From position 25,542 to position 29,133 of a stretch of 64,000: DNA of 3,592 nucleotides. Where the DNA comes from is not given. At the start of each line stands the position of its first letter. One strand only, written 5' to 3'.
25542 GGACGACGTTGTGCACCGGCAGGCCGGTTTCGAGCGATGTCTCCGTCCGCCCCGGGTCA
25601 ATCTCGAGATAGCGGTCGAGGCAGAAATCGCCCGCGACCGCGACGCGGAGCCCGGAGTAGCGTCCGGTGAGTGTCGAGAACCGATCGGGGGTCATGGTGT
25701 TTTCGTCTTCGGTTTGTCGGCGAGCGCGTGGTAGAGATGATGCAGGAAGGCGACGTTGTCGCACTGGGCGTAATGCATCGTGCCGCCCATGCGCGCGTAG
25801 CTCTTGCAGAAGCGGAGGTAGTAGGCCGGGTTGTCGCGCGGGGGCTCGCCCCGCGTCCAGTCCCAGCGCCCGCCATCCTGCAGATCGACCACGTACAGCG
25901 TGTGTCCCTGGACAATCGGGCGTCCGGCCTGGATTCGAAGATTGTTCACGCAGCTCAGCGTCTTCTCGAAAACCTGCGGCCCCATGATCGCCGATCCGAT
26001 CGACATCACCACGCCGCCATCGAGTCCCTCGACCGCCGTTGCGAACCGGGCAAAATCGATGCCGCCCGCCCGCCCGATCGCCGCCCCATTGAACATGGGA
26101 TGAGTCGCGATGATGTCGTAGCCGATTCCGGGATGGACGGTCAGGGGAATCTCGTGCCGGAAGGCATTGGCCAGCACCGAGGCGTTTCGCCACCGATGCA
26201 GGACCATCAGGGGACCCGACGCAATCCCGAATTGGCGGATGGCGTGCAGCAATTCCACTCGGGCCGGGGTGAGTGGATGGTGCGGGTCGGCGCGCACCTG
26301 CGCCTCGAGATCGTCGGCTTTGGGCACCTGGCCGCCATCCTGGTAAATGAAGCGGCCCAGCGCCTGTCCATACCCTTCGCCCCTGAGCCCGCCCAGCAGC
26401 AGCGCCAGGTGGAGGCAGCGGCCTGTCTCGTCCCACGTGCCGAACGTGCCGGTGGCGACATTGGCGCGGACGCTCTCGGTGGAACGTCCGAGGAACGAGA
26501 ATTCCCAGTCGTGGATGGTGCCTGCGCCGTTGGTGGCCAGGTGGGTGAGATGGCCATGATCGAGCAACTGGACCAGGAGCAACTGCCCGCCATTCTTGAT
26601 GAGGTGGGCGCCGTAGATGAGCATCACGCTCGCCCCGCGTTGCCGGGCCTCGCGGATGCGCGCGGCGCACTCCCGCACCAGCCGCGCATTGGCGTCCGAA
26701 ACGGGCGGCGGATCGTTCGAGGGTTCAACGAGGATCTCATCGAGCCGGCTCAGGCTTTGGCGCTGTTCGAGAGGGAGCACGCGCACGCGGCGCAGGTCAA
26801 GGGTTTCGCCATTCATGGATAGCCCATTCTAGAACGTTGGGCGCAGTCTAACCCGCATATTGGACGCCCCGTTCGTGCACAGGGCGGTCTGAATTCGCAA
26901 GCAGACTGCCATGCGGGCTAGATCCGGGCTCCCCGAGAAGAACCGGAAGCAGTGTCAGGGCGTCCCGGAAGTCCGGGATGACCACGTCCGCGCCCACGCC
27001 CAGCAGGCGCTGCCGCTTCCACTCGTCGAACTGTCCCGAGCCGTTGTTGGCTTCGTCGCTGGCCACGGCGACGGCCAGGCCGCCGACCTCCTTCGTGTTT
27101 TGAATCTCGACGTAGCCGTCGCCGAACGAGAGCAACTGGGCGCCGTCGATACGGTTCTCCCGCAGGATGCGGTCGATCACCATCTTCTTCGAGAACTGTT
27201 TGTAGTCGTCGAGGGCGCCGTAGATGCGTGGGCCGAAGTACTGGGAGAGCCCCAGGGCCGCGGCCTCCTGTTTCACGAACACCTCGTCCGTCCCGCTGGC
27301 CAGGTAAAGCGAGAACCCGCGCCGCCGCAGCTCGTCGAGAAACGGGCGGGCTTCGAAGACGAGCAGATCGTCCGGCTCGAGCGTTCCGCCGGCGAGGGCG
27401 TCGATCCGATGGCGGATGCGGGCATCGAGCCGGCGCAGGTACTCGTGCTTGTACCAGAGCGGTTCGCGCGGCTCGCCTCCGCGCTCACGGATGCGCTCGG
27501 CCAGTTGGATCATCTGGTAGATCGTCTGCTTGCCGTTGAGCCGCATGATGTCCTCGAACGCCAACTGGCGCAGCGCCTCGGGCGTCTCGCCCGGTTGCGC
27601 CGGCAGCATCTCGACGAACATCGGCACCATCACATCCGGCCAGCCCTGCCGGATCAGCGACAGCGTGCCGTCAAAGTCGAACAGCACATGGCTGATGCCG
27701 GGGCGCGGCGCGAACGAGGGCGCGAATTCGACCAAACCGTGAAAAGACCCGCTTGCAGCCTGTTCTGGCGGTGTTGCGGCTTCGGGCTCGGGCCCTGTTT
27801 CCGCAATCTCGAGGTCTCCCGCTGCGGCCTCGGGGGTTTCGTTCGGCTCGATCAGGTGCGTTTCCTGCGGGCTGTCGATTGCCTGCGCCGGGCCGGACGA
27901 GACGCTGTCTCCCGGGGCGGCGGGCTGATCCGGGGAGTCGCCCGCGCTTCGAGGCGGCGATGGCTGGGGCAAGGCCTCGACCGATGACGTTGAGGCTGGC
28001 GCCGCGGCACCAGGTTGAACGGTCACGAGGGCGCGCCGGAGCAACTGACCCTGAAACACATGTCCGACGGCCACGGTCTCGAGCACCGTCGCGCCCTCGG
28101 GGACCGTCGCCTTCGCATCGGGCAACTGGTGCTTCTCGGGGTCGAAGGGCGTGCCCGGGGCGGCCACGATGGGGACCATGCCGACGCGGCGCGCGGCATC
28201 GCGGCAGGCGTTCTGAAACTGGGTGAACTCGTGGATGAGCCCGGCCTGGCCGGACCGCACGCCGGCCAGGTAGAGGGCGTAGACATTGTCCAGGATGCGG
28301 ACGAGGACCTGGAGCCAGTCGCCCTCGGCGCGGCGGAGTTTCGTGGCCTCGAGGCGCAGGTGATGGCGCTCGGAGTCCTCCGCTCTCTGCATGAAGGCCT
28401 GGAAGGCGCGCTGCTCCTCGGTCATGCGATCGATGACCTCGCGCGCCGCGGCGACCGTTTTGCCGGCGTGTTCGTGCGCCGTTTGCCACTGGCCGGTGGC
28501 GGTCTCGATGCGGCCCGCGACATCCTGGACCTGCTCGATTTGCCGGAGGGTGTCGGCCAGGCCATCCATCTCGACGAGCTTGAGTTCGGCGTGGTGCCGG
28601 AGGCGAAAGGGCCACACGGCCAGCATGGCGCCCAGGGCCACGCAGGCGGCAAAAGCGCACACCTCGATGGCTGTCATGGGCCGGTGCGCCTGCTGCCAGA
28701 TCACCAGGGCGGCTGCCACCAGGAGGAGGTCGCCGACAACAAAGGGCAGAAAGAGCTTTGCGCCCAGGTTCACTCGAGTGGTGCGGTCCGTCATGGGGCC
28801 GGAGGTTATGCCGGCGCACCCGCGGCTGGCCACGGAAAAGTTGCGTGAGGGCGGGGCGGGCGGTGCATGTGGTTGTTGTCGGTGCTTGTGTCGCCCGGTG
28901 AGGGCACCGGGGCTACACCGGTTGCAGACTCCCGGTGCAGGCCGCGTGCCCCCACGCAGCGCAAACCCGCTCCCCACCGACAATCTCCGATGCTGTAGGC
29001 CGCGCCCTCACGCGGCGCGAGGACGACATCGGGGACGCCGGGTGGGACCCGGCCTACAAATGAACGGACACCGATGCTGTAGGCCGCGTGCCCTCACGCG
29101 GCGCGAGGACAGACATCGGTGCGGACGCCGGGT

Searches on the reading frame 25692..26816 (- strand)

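Call 77: search_protein_families(library=pfam, proteins=[window:25692-26816:-])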
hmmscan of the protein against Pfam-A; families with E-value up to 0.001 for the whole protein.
window:25692-26816:- (374 aa): 1 family
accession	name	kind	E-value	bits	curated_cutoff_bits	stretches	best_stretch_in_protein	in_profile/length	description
PF21570.3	ArgZ-like_C_2nd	-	0.00013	22.2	27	1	49-112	2-65/213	Arginine dihydrolase ArgZ-like, C-terminal, Rossmann fold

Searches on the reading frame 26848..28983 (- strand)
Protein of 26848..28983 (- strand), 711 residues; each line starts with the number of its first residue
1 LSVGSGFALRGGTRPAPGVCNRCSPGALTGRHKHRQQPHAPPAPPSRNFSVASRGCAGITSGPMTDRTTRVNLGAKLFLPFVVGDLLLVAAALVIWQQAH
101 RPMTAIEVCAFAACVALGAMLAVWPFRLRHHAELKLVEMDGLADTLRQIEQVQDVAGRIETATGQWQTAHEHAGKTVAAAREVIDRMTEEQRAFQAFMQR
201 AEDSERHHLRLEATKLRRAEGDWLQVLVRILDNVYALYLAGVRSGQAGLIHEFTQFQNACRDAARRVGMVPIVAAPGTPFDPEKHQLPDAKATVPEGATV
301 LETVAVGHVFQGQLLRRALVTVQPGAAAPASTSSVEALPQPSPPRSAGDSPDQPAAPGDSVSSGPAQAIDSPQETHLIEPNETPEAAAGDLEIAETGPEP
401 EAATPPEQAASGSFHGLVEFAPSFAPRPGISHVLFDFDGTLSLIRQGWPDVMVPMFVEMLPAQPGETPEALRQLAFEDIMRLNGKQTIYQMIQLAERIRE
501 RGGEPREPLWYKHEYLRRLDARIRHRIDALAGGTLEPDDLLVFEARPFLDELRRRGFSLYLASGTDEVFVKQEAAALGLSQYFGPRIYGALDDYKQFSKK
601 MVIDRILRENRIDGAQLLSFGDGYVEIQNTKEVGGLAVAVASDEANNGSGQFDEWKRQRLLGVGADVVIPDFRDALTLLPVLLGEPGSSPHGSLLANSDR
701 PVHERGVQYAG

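Call 77: search_protein_families(library=pfam, proteins=[window:26848-28983:-])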
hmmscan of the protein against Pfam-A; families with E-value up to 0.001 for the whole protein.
window:26848-28983:- (711 aa): 4 families
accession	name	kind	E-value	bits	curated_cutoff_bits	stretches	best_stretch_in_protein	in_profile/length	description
PF00702.32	Hydrolase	-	8.7e-10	39.7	26.4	1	431-628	2-185/191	haloacid dehalogenase-like hydrolase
PF01025.24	GrpE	-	1.8e-05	24.9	25.8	1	181-322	17-163/165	GrpE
PF12710.13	HAD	-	4.4e-05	24.4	27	1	433-623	1-181/189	haloacid dehalogenase-like hydrolase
PF13419.12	HAD_2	-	7.9e-05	23.3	23.8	0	433-635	1-173/178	Haloacid dehalogenase-like hydrolase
